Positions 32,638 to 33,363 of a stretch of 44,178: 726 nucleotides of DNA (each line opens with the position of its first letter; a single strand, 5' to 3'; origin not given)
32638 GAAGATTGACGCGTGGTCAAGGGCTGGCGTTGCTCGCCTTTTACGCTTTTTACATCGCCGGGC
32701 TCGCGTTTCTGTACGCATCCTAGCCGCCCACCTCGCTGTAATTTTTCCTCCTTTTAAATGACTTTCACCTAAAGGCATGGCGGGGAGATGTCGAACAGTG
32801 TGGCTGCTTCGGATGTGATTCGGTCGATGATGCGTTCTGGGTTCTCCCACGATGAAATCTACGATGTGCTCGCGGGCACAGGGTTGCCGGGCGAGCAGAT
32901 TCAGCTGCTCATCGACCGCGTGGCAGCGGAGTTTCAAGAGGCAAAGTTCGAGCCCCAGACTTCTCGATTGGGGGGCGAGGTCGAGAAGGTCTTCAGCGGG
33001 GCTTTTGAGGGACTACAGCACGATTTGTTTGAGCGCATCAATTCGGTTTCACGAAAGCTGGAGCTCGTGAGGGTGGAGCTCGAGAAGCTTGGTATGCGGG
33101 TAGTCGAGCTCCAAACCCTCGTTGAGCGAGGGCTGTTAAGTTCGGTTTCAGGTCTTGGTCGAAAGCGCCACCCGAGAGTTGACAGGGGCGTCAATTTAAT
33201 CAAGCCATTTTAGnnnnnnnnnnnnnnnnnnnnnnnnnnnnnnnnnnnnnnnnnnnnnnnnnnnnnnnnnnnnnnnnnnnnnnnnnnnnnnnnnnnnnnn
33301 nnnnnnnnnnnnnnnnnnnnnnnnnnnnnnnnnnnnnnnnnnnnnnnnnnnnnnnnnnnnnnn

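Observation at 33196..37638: Six-gene operon in which every product carries a prepilin-like (class III) leader, with no ATPase, platform protein or peptidase nearby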

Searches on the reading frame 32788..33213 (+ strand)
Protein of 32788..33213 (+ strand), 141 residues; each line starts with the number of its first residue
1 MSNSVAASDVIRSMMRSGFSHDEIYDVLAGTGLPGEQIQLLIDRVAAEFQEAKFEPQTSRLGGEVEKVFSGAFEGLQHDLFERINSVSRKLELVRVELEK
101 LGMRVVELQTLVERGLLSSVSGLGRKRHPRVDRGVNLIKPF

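Call 12: search_protein_families(library=ncbifam, max_evalue=1, proteins=[window:32788-33213:+])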
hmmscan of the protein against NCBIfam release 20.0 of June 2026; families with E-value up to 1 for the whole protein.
window:32788-33213:+ (141 aa): 0 families

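Call 74: search_protein_families(library=pfam, max_evalue=0.1, proteins=[window:32788-33213:+])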
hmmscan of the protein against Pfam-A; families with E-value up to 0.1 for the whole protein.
window:32788-33213:+ (141 aa): 0 families
